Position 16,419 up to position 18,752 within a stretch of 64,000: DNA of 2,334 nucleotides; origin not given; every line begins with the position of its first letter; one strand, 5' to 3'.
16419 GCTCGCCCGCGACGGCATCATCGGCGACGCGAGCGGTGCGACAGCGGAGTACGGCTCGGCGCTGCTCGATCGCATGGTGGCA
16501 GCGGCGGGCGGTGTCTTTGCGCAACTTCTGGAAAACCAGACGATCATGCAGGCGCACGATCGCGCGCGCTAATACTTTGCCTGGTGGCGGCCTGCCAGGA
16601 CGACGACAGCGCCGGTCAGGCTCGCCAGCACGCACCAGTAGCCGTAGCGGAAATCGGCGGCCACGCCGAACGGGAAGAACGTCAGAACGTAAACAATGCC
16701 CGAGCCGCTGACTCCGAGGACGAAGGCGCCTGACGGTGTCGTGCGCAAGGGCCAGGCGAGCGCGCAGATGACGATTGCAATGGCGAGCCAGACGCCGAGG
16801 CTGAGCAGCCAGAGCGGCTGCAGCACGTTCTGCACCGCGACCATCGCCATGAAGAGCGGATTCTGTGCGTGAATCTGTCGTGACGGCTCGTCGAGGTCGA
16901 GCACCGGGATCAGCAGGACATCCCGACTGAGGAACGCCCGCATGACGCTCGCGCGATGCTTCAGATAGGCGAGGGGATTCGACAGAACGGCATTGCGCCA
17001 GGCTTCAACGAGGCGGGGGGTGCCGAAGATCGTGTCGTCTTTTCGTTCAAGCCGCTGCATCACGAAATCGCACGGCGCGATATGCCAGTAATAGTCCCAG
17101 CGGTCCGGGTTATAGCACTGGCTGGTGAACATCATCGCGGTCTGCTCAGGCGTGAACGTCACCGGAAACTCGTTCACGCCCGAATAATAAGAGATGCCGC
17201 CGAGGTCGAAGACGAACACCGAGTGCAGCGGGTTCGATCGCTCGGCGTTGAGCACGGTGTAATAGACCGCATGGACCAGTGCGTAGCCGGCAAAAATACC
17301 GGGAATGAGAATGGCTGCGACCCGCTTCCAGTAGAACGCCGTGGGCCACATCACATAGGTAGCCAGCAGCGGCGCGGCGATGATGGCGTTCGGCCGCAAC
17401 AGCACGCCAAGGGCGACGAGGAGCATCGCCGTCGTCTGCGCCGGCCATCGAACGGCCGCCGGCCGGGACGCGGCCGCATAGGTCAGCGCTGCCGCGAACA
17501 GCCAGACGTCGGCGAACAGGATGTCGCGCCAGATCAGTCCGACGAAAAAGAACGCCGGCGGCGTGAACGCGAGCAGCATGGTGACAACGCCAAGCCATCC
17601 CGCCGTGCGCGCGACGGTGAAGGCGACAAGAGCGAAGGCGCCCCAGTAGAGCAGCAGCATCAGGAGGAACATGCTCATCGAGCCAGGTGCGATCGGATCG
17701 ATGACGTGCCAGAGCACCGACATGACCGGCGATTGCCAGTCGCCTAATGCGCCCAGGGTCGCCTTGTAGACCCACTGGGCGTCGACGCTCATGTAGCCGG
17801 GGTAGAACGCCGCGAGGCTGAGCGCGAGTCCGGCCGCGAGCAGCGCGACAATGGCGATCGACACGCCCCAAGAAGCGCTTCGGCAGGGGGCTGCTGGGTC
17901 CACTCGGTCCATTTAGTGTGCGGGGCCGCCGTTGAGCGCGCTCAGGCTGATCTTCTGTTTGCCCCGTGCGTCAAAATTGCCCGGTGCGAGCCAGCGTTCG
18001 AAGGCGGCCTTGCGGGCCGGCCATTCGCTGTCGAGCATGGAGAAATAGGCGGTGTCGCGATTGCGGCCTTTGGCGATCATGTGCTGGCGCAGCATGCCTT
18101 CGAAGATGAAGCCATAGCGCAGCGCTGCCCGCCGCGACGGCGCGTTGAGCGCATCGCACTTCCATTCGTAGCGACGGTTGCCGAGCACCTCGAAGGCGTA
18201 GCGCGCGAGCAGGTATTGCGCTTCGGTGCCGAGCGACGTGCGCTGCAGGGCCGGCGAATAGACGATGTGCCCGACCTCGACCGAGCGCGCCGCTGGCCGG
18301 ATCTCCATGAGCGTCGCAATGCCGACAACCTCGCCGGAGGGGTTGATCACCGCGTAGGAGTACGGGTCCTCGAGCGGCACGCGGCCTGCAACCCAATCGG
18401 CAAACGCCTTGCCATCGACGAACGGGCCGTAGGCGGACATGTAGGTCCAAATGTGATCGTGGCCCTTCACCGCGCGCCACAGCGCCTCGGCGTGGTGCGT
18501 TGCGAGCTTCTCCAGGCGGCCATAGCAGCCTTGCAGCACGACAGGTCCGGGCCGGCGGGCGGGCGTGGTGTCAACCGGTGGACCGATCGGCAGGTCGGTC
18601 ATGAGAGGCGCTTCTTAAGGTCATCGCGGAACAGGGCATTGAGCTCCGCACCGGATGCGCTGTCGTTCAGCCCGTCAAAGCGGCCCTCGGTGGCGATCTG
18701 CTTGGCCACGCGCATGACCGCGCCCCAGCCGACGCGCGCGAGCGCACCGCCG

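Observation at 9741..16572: Tightly coupled dehydrogenase / PTPS-like / glycosyltransferase / methyltransferase operon fused to a RibD-C reductase and an extended GTP cyclohydrolase II: candidate undescribed pteridine-type pathway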

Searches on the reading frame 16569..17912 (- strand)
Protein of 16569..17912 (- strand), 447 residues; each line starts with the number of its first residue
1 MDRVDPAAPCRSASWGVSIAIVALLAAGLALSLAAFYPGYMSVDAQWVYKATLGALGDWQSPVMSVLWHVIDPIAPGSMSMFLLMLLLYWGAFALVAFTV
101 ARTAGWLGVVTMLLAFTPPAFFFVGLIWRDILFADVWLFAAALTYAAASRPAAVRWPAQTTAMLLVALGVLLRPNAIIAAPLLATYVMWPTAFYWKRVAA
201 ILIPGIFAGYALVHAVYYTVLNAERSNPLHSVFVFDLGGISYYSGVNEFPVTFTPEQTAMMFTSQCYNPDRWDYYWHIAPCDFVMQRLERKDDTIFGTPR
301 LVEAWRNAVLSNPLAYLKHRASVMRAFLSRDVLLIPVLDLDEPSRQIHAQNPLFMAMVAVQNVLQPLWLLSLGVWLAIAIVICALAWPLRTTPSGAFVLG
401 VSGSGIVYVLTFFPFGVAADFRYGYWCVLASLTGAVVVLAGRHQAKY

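Call 3: search_protein_families(library=pfam, proteins=[window:16569-17912:-], max_evalue=0.01)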
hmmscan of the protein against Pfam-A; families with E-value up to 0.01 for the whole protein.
window:16569-17912:- (447 aa): 0 families

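Call 4: search_protein_families(library=ncbifam, proteins=[window:16569-17912:-], max_evalue=0.01)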
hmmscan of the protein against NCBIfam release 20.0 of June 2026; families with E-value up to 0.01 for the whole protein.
window:16569-17912:- (447 aa): 0 families

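Call 71: find_homologous_proteins(query=window:16569-17912:-, max_evalue=0.00001)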
Query window:16569-17912:- (447 aa): 1750 proteins with E <= 0.00001 among 8000 candidates; the best 120 are listed.
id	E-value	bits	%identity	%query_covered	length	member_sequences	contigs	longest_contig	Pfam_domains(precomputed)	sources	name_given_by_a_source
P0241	8.7e-283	956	100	96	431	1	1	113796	-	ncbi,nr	ncbi:MAG: hypothetical protein GEU95_00915 [Rhizobiales bacterium]|nr:hypothetical protein [Hyphomic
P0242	3.3e-238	809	80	99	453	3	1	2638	-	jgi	jgi:hypothetical protein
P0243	7.7e-237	805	81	98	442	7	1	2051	-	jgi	-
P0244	6.3e-235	799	79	99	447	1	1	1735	-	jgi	jgi:hypothetical protein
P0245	2.7e-234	796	80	98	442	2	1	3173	-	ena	-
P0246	4.5e-234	796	83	95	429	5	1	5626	-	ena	-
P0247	1.0e-233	795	82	96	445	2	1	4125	-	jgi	jgi:hypothetical protein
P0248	9.2e-233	791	78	99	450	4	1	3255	-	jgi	jgi:hypothetical protein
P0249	4.8e-232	789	78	100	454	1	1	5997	-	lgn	-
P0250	1.1e-231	788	81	93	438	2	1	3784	-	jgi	jgi:hypothetical protein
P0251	1.4e-231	788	78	98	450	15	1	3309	-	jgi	-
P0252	9.4e-230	781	77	98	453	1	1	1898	-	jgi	jgi:hypothetical protein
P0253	6.6e-229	779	79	95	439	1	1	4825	-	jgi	jgi:hypothetical protein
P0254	7.4e-227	772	77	100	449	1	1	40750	-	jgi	jgi:hypothetical protein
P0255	8.6e-223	759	77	98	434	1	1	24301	-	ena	-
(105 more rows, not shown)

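Call 83: predict_structure(alignment_id=A3)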
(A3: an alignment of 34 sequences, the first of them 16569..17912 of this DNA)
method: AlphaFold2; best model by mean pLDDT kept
length: 447 residues; sequences in the alignment: 34
mean_pLDDT: 87.0   pTM: 0.89
mean pLDDT of the five models: 87.0, 86.5, 85.3, 85.1, 84.0
residues with pLDDT >= 90: 247; 70-90: 144; 50-70: 52; < 50: 4
segments of 3 or more residues with pLDDT < 50: 2-4
pLDDT, mean of each block of 10 residues (from residue 1): 51 87 96 85 79 68 87 82 91 98 95 82 70 95 98 97 97 92 98 96 95 92 76 88 94 91 85 70 81 64 93 96 90 69 87 88 80 94 98 98 96 72 85 98 92
secondary structure, 60 per line:
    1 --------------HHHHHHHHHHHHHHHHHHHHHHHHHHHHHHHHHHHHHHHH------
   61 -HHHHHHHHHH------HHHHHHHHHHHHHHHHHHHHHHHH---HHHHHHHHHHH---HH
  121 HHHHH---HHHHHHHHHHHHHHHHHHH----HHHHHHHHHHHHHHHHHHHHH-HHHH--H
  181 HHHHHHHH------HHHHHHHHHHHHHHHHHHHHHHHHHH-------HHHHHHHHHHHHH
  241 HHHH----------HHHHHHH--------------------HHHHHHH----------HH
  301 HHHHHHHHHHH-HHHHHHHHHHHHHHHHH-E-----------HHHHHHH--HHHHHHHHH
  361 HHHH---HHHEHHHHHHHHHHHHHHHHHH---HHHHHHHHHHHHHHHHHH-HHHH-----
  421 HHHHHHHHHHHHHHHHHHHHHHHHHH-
elements in order: H15-54 H62-71 H78-101 H105-115 H119-125 H129-147 H152-172 H174-177 H180-188 H195-220 H228-244 H255-261 H282-288 H299-311 H313-329 H343-349 H352-364 H372-389 H393-410 H412-415 H421-446

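Call 85: fold_search(model_id=the predicted structure, library=pdb)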
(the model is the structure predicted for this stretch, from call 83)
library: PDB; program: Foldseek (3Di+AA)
matches with E <= 10: 313; with E <= 0.001: 0
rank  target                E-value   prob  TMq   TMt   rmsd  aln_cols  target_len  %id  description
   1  9g71_A                2.9e-02  0.23  0.12  0.13  30.1       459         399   11  Cryo-EM structure of TTYH2 in complex with lipids in GDN (released 2025-05-21)
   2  8ta5_B                3.4e-02  0.38  0.18  0.15  22.3       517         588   13  Title: Cryo-EM structure of the human CLC-2 chloride channel transmembrane domain with asymmetric C-terminal (released 2024-01-31)
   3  9pcb                  3.6e-02  0.33  0.15  0.15  22.7       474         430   14  Structure of Synaptic Vesicle Protein 2A Bound to UCB-J (released 2025-09-10)
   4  7p5c_A                4.0e-02  0.20  0.12  0.13  34.0       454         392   10  Cryo-EM structure of human TTYH3 in Ca2+ and GDN (released 2021-08-11)
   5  8wxj_A                4.6e-02  0.51  0.21  0.20  22.5       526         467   12  human CLC-1 D136G closed state (released 2024-11-06)
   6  7jm6_A                5.2e-02  0.30  0.17  0.13  23.4       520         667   12  Structure of chicken CLC-7 (released 2020-09-02)
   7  9oki                  7.5e-02  0.14  0.13  0.12  24.7       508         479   12  Cryo-EM structure of human SV2A in complex with UCBJ and UCB1244283 (released 2025-12-10)
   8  9okf                  8.2e-02  0.14  0.12  0.12  24.2       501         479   13  Cryo-EM structure of human SV2A in the apo state (released 2025-12-10)
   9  9okh                  1.1e-01  0.14  0.12  0.12  24.1       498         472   13  Cryo-EM structure of human SV2A in complex with UCBJ (released 2025-12-10)
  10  8uve_B                1.2e-01  0.10  0.11  0.10  22.4       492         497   11  Structure of NaDC3-Succinate complex in Coo-Ci conformation (released 2024-12-25)
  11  5yck                  1.4e-01  0.10  0.12  0.12  24.5       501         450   13  Crystal structure of a MATE family protein derived from Camelina sativa at 2.3 angstrom (released 2017-09-27)
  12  9okg                  1.4e-01  0.12  0.12  0.12  24.4       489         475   14  Cryo-EM structure of human SV2A in complex with levetiracetam (released 2025-12-10)
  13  4cz9_A                1.5e-01  0.14  0.13  0.14  23.5       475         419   13  Structure of the sodium proton antiporter PaNhaP from Pyrococcus abyssii at pH 4. (released 2014-12-17)
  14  5tr1_A                1.7e-01  0.18  0.17  0.14  23.4       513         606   13  Cryo-electron microscopy structure of a bovine CLC-K chloride channel, alternate (class 2) conformation (released 2017-01-11)
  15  6hfb_B                1.7e-01  0.16  0.15  0.15  24.9       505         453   12  Outward-facing conformation of a multidrug resistance MATE family transporter of the MOP superfamily. (released 2019-06-12)
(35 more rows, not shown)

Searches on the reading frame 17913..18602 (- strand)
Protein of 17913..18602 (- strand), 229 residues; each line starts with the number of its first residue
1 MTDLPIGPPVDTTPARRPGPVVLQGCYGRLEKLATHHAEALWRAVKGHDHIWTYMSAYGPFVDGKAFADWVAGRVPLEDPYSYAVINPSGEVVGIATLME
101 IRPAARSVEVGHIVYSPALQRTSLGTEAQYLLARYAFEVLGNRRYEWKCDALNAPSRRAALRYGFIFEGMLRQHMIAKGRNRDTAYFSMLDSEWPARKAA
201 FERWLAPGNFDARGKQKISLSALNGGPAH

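Call 60: search_protein_families(library=pfam, proteins=[window:17913-18602:-], max_evalue=0.00001)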
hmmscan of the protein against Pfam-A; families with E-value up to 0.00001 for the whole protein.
window:17913-18602:- (229 aa): 2 families
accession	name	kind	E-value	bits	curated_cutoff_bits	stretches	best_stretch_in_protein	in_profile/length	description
PF13302.13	Acetyltransf_3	-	7.7e-14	53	25.4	1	30-165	4-137/138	Acetyltransferase (GNAT) domain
PF00583.31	Acetyltransf_1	-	3.5e-08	34.2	20.7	1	66-165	23-116/116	Acetyltransferase (GNAT) family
